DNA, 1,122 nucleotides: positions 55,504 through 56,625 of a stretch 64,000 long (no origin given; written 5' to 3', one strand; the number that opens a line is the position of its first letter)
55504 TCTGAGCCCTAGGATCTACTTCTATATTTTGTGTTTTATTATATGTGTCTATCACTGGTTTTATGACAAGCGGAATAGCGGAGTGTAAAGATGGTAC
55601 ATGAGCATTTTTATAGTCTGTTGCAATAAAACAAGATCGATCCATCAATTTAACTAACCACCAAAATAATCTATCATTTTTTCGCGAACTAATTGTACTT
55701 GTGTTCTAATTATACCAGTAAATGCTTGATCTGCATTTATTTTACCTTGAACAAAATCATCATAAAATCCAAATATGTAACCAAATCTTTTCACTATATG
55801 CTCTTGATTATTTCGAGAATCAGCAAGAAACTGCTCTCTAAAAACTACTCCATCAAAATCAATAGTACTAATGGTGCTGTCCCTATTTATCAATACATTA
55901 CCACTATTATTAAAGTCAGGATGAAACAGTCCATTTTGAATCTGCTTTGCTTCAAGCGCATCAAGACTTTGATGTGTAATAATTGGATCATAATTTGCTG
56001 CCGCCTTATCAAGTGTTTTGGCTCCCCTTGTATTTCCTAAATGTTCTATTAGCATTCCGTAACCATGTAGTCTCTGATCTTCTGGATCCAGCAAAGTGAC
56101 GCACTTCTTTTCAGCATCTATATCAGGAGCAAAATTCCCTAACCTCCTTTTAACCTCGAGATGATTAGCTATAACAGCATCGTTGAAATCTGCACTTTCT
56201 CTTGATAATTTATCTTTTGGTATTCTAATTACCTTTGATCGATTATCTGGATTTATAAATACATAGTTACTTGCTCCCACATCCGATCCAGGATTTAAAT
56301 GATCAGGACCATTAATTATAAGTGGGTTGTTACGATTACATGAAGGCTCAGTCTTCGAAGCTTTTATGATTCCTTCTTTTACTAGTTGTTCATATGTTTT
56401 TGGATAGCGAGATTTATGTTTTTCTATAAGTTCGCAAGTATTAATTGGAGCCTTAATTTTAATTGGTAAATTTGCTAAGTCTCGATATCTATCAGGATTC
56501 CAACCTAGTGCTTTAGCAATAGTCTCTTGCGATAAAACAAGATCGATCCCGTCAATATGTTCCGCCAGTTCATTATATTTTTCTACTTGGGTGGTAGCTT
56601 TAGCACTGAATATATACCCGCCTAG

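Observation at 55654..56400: Secreted protein with a C-terminal protein-kinase-like fold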

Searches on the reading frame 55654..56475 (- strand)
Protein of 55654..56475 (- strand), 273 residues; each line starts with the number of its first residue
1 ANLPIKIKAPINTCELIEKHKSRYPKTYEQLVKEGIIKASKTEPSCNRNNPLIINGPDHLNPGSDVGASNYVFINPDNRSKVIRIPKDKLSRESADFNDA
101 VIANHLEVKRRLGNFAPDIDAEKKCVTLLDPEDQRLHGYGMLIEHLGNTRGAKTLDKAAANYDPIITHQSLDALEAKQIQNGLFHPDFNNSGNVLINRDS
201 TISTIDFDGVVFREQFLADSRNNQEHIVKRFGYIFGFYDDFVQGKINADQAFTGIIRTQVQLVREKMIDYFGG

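Call 14: search_protein_families(library=ncbifam, proteins=[window:55654-56400:-], max_evalue=1)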
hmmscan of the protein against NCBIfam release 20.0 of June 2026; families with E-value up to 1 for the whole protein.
window:55654-56400:- (248 aa): 2 families
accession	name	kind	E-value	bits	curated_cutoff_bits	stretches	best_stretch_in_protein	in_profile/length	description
TIGR01982.1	UbiB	equivalog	0.0047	15.6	487.55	1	142-185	261-302/436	2-polyprenylphenol 6-hydroxylase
NF002475.0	PRK01723.1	equivalog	0.014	14.4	142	1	145-189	151-194/241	3-deoxy-D-manno-octulosonic acid kinase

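Call 15: search_protein_families(library=pfam, proteins=[window:55654-56400:-], max_evalue=10)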
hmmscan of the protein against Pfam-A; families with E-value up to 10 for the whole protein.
window:55654-56400:- (248 aa): 1 family
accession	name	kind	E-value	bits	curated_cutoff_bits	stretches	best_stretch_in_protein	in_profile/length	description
PF03109.22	ABC1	-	0.11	12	22.9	1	141-182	171-211/244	ABC1 atypical kinase-like domain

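Call 22: predict_structure(protein=window:55654-56475:-)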
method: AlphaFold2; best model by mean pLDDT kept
length: 273 residues; sequences in the alignment: 1
mean_pLDDT: 36.8   pTM: 0.27
mean pLDDT of the five models: 36.8, 34.0, 33.5, 32.1, 31.6
residues with pLDDT >= 90: 1; 70-90: 16; 50-70: 24; < 50: 232
segments of 3 or more residues with pLDDT < 50: 1-221, 263-273
pLDDT, mean of each block of 10 residues (from residue 1): 24 41 40 39 34 33 31 32 33 28 29 29 25 26 26 28 24 26 26 31 36 38 60 68 83 63 44 35
secondary structure, 60 per line:
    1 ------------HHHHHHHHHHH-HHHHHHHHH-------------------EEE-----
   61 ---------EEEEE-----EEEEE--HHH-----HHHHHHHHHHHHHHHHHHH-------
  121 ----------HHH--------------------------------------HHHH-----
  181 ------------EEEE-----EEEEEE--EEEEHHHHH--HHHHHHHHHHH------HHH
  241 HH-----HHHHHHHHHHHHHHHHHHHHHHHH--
elements in order: H13-23 H25-33 E53-55 E70-74 E80-84 H95-113 H172-175 E193-196 E202-207 E210-213 H214-218 H221-231 H238-242 H248-271
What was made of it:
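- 56257..56289 (-): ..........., residues 837-847: candidate nucleotide-binding (Gly-rich) loop and strand. A strand is predicted at NYVFI in the low-confidence model (call 22).
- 56215..56232 (-): VIRIPK, residues 856-861: candidate beta3 strand with ATP-anchoring Lys861. Candidate alphaC Glu881 lies 20 residues later. Strand, then helix 869-887, in the low-confidence model (call 22).
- On Protein-kinase-like (PKL) superfamily: AF2 single sequence gave mean pLDDT 36.8 (call 22).
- The secondary-structure order in the weak model is strand-strand-helix, then strand before the DFG-like motif, then helices (call 22).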

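Call 24: search_solved_structures(query=window:55654-56475:-, max_evalue=10, show_alignments=5)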
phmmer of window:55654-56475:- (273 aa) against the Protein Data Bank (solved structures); distinct sequences matched with E-value up to 10: 2.
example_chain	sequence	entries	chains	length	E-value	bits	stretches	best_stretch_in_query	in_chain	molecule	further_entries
4v61_BV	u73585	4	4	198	1.2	12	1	60-102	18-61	Ribosomal Protein L23 | 50S ribosomal protein L23, chloroplastic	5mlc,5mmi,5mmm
1hxv_A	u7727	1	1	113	1.2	11.9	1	197-251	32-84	TRIGGER FACTOR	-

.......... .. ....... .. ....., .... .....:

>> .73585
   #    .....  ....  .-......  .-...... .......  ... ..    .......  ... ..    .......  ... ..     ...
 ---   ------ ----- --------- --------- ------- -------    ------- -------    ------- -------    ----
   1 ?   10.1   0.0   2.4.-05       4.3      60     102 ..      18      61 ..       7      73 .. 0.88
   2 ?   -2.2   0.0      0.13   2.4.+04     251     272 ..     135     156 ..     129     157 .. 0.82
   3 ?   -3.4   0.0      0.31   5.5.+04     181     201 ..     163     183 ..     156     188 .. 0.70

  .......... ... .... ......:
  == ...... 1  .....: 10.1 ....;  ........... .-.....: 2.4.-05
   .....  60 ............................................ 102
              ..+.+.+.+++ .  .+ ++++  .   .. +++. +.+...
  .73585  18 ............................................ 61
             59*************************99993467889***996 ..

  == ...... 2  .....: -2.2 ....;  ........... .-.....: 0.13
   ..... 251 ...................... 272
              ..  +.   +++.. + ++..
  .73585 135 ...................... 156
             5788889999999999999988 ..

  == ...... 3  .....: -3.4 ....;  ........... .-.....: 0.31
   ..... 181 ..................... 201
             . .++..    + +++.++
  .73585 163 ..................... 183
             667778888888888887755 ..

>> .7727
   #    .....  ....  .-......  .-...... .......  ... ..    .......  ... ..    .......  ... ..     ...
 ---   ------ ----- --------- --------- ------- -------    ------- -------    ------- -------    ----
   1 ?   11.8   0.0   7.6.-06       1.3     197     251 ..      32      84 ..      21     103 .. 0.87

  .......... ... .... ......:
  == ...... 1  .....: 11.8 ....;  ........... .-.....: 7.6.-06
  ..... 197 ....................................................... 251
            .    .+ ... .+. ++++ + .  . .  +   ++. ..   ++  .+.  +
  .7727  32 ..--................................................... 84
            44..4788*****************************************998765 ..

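Call 33: find_homologous_proteins(query=window:55654-56400:-, max_evalue=10)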
Query window:55654-56400:-: 412 candidates shared short words with the query, none scored E <= 10.
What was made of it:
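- Tried and rejected: The same search with the domain alone scored nothing, not even itself (call 33).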

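Call 62: search_protein_families(library=ncbifam, proteins=[window:55657-56349:-], max_evalue=10)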
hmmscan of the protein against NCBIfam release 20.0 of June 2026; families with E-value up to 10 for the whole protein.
window:55657-56349:- (231 aa): 3 families
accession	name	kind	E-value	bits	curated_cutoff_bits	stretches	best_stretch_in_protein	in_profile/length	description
TIGR01982.1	UbiB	equivalog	0.0042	15.7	487.55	1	125-168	261-302/436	2-polyprenylphenol 6-hydroxylase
NF002475.0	PRK01723.1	equivalog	0.012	14.6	142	1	128-172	151-194/241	3-deoxy-D-manno-octulosonic acid kinase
NF045547.1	GGputSyn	equivalog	0.18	10.5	650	0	23-52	300-329/438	gamma-glutamylputrescine synthetase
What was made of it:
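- On Protein-kinase-like (PKL) superfamily: Fragments 817-940 hit no profile (call 62), and the strands and helix come from a model with pLDDT below 50 (call 22).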

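Call 102: find_related_loci(query=window:55657-56349:-, collection=viral_contigs, flank=3000)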
Query window:55657-56349:- (231 aa) in viral_contigs; peptide patterns used: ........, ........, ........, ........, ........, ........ (x = any residue, [..] = any of these).
5 stretches matched a pattern, but none encodes a relative of the query by tblastn (E <= 1e-3).

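Call 104: search_dna_similar(query=window:55657-56349:-, collection=plasmids, mode=protein, max_evalue=1, max_rows=10)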
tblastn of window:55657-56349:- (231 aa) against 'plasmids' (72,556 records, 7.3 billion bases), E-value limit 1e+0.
No match.
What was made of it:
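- Tried and rejected: Viral contigs (call 102) and plasmid tblastn (call 104) gave nothing.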
